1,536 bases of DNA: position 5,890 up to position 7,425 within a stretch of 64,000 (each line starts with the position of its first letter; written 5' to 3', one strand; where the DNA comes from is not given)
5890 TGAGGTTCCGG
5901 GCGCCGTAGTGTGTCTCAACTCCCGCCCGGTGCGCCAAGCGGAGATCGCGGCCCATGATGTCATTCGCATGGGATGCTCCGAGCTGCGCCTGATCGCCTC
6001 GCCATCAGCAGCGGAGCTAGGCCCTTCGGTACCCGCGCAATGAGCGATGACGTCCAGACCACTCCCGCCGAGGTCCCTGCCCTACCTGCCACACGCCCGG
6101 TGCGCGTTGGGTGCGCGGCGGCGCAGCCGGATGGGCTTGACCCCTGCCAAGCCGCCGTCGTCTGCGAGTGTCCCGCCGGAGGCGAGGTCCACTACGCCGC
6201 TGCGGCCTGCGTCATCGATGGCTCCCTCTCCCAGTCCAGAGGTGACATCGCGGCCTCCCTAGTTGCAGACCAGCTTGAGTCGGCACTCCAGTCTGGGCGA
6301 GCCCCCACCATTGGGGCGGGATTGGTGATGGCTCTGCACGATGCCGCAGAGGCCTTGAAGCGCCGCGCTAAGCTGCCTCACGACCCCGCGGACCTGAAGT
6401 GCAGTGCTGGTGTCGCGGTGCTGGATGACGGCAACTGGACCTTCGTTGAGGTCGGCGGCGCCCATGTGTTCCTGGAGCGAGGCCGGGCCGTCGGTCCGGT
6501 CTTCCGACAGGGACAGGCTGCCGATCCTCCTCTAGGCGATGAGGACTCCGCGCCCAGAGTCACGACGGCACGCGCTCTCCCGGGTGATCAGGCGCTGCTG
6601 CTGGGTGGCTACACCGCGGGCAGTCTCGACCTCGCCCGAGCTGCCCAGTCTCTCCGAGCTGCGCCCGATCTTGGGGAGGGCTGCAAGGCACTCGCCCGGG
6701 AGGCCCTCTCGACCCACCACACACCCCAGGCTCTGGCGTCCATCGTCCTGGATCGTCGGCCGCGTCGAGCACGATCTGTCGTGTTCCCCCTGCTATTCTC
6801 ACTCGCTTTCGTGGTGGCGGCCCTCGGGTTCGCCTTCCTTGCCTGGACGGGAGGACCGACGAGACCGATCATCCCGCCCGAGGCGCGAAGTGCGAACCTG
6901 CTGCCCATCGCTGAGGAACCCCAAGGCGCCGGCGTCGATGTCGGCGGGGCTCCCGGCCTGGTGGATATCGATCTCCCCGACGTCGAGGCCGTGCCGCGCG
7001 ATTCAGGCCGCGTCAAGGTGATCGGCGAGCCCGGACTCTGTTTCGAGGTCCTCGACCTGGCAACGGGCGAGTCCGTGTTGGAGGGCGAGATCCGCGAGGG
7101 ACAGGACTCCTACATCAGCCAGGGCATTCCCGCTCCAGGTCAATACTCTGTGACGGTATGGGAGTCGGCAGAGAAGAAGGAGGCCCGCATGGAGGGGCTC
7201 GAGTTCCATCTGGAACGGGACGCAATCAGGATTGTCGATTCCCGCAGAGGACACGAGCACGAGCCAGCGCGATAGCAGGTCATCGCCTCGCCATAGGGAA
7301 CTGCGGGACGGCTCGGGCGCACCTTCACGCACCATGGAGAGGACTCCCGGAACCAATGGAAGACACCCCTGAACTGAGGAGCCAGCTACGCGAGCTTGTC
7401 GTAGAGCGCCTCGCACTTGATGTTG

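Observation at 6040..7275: PP2C-like domain with apparently substituted metal-binding aspartates (candidate pseudophosphatase) coupled to the FHA protein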

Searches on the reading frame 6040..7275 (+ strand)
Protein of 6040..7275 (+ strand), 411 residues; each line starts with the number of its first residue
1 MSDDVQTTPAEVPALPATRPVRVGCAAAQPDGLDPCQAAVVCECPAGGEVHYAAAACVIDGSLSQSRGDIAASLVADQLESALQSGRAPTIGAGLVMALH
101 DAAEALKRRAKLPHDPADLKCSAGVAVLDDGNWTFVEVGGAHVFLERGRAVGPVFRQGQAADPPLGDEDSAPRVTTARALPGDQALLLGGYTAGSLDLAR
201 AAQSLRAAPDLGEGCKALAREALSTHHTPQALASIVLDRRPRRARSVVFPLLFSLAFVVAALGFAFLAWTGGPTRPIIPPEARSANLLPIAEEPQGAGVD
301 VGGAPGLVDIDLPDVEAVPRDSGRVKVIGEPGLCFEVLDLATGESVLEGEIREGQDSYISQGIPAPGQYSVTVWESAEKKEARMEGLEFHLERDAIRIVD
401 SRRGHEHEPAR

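Call 3: search_protein_families(library=pfam, proteins=[window:6040-7275:+], max_evalue=1)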
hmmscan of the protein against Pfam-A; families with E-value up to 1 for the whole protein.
window:6040-7275:+ (411 aa): 1 family
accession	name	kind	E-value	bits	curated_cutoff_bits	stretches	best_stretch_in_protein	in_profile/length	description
PF13672.11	PP2C_2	-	0.00032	20.8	24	1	51-157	23-133/209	Protein phosphatase 2C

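Call 4: search_solved_structures(query=window:6040-7275:+, max_evalue=10, show_alignments=3)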
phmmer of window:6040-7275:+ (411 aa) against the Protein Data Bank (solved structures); distinct sequences matched with E-value up to 10: 4.
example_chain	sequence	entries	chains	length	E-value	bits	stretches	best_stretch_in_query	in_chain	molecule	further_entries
7aor_ak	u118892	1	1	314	0.16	14.2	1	152-333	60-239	mS58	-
3dqz_A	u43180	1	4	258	2.1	10.5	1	166-205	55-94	Alpha-hydroxynitrile lyase-like protein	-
6cob_A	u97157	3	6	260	2.2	10.5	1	166-205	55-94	Alpha-hydroxynitrile lyase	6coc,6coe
6cod_A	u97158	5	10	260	2.2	10.4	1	166-205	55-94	Alpha-hydroxynitrile lyase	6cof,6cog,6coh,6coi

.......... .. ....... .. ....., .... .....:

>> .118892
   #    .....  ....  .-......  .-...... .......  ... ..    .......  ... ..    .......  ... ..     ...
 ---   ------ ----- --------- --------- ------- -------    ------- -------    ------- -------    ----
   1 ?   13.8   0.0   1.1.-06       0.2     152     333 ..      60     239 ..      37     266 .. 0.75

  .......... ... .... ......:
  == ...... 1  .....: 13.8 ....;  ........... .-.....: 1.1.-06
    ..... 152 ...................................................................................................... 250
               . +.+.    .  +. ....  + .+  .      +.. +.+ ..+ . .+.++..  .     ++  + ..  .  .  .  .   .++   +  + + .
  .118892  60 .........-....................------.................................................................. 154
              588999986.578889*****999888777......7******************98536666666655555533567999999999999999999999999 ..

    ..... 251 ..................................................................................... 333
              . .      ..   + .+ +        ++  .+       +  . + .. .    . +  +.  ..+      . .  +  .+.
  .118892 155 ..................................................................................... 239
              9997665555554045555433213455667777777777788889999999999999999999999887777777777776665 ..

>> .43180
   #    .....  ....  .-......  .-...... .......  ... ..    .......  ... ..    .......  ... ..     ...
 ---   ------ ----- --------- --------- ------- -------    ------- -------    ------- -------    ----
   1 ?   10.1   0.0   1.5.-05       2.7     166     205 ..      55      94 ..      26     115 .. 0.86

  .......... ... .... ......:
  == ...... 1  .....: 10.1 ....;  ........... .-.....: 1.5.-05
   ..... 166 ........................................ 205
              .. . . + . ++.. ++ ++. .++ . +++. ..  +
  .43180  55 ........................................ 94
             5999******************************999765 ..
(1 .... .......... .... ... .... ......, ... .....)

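Call 5: find_homologous_proteins(query=window:6040-7275:+, max_evalue=0.001)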
Query window:6040-7275:+ (411 aa): 4 proteins with E <= 0.001 among 8000 candidates.
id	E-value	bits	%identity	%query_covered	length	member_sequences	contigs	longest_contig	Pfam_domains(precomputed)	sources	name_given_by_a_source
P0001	3.7e-243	825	91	100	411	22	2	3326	-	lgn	-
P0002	4.5e-144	499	59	95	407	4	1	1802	-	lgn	-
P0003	1.2e-122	428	55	93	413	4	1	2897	-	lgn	-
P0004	6.0e-53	198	86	27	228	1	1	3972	-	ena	-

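Call 11: search_solved_structures(query=A2, max_evalue=10, show_alignments=5)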
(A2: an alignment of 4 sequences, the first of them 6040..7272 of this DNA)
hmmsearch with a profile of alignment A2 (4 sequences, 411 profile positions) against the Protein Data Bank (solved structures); distinct sequences matched with E-value up to 10: 1.
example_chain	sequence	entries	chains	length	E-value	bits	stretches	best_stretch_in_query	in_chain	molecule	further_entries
2iw0_A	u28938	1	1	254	1.6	10.6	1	128-179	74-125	CHITIN DEACETYLASE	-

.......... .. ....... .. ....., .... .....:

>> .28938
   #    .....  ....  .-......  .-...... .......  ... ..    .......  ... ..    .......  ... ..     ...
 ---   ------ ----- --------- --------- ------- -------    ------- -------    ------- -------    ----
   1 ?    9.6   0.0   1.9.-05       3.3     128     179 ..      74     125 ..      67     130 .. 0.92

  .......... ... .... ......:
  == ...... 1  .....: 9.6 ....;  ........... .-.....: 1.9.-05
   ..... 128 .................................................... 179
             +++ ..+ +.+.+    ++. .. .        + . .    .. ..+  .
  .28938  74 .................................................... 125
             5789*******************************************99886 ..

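Call 12: search_protein_families(library=ncbifam, proteins=[window:6040-7275:+], max_evalue=0.01)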
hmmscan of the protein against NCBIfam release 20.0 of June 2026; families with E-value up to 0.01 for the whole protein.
window:6040-7275:+ (411 aa): 0 families

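Call 14: find_encoding_contigs(protein=P0003, flank=10000)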
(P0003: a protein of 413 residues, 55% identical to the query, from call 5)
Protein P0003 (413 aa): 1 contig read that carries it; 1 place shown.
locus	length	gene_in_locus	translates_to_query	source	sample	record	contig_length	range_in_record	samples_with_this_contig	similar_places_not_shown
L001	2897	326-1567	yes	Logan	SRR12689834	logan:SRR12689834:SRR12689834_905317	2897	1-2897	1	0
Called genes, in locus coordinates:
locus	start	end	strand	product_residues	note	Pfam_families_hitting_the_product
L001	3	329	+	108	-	?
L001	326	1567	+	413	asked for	-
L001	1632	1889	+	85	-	PF00550:PP-binding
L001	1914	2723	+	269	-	PF12146:Hydrolase_4 (weak)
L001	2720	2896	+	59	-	?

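Call 15: find_encoding_contigs(protein=P0002, flank=10000)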
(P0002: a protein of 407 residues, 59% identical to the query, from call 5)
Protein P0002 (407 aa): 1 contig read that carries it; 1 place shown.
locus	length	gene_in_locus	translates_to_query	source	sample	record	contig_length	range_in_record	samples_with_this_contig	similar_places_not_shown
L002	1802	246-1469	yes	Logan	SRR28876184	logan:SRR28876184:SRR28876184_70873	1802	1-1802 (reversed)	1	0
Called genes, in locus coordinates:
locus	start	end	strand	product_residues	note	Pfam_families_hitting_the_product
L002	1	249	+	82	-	?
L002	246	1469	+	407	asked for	-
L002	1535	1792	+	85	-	PF00550:PP-binding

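Call 18: predict_structure(alignment_id=A2)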
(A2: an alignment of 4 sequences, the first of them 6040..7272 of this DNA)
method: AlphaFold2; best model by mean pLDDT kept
length: 411 residues; sequences in the alignment: 4
mean_pLDDT: 61.6   pTM: 0.48
mean pLDDT of the five models: 61.6, 59.1, 48.6, 47.6, 47.1
residues with pLDDT >= 90: 22; 70-90: 149; 50-70: 107; < 50: 133
segments of 3 or more residues with pLDDT < 50: 1-19, 33-36, 46-48, 63-65, 112-120, 148-170, 242-251, 267-319, 404-411
pLDDT, mean of each block of 10 residues (from residue 1): 30 37 78 53 53 72 53 67 65 66 62 44 73 73 61 33 40 70 78 65 84 85 74 81 43 57 51 35 32 28 24 37 82 91 91 85 87 85 79 80 44 30
secondary structure, 60 per line:
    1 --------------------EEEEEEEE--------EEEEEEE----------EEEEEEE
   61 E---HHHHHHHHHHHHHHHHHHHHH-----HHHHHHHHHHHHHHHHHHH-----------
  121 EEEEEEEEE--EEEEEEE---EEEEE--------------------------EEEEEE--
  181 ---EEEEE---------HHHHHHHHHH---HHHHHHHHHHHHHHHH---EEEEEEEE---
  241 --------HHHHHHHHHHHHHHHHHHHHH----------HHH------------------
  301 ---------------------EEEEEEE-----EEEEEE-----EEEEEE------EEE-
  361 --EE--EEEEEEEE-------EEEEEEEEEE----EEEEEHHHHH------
elements in order: E21-28 E37-43 E54-61 H65-85 H91-109 E121-129 E132-138 E142-146 E173-178 E184-188 H198-207 H211-226 E230-237 H249-269 E322-328 E334-339 E345-350 E357-359 E367-374 E382-391 E396-400 H401-405

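Call 19: search_protein_representatives(alignment_id=A2)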
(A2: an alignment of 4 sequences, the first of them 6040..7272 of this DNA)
Query: 4 sequences, 411 profile positions. Proteins with E-value up to 0.001 (for the whole library): 10; up to 1e-10: 8; up to 1e-30: 8. The best 10 are listed.
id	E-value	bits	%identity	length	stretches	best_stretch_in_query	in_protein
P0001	4.1e-240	813.0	-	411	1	1-411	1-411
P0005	9.7e-66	238.7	-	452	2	22-318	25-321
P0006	4.0e-58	213.6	-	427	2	24-305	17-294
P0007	5.8e-56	206.5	-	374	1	63-393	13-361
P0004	1.4e-51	192.0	-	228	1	97-191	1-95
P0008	5.9e-50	186.7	-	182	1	186-353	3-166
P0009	3.3e-49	184.2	-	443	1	16-398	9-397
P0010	6.8e-48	179.9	-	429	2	21-306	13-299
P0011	2.7e-04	36.3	-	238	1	54-154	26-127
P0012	3.4e-04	36.0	-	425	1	57-239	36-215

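Call 22: fold_search(model_id=the predicted structure, library=pdb)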
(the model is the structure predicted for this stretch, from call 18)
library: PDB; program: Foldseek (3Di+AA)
matches with E <= 10: 1007; with E <= 0.001: 134
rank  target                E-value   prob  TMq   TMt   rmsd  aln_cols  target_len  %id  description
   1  5mqh                  4.2e-10  1.00  0.34  0.55   7.4       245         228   18  Structure of the Phosphatase Domain of the Cell Fate Determinant SpoIIE from Bacillus subtilis in a crystal form without (released 2017-05-31)
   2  6ak7                  1.2e-09  1.00  0.42  0.64   4.7       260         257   13  Crystal structure of PPM1K-N94K (released 2019-09-11)
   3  1txo_B                1.7e-09  1.00  0.41  0.68   4.3       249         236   14  Crystal structure of the Mycobacterium tuberculosis serine/threonine phosphatase PstP/Ppp at 1.95 A. (released 2004-11-23)
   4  2cm1                  2.0e-09  1.00  0.40  0.66   4.8       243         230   16  Crystal structure of the catalytic domain of serine threonine protein phosphatase PstP in complex with 2 Manganese ions. (released 2007-06-12)
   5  4da1                  3.0e-09  1.00  0.42  0.64   4.4       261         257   13  Crystal structure of branched-chain alpha-ketoacid dehydrogenase phosphatase with Mg (II) ions at the active site (released 2012-02-08)
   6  2j86_B                3.5e-09  1.00  0.37  0.59   8.9       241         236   17  Structural analysis of the PP2C Family Phosphatase tPphA of Thermosynechococcus elongatus (released 2007-11-06)
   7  2j86_A                5.6e-09  1.00  0.36  0.58   9.5       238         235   17  Structural analysis of the PP2C Family Phosphatase tPphA of Thermosynechococcus elongatus (released 2007-11-06)
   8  1txo_A                7.1e-09  1.00  0.40  0.67   6.1       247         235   15  Crystal structure of the Mycobacterium tuberculosis serine/threonine phosphatase PstP/Ppp at 1.95 A. (released 2004-11-23)
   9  5ucg_E                1.2e-08  1.00  0.38  0.45   5.0       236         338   19  Structure of the PP2C Phosphatase Domain and a Fragment of the Regulatory Domain of the Cell Fate Determinant SpoIIE f (released 2017-05-31)
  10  2j82                  1.3e-08  1.00  0.41  0.71   4.1       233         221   16  Structural analysis of the PP2C Family Phosphatase tPphA from Thermosynechococcus elongatus (released 2007-11-06)
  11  4yzg_A                1.3e-08  1.00  0.42  0.56   5.8       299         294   13  Structure of the Arabidopsis TAP38/PPH1, a state-transition phosphatase responsible for dephosphorylation of LHCII (released 2015-04-29)
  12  6jkv_B                1.3e-08  1.00  0.40  0.68   4.5       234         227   17  PppA, a key regulatory component of T6SS in Pseudomonas aeruginosa (released 2019-06-26)
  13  2xzv                  1.8e-08  1.00  0.37  0.60   9.0       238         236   17  The cyanobacterial PP2C-like phosphatase tPphA requires three metals in the catalytic center for efficient catalysis (released 2011-02-09)
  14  5iti                  3.0e-08  1.00  0.41  0.66   4.4       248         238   16  A cynobacterial PP2C (tPphA) structure (released 2016-05-04)
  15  5ucg_B                3.6e-08  1.00  0.38  0.45   4.7       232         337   19  Structure of the PP2C Phosphatase Domain and a Fragment of the Regulatory Domain of the Cell Fate Determinant SpoIIE f (released 2017-05-31)
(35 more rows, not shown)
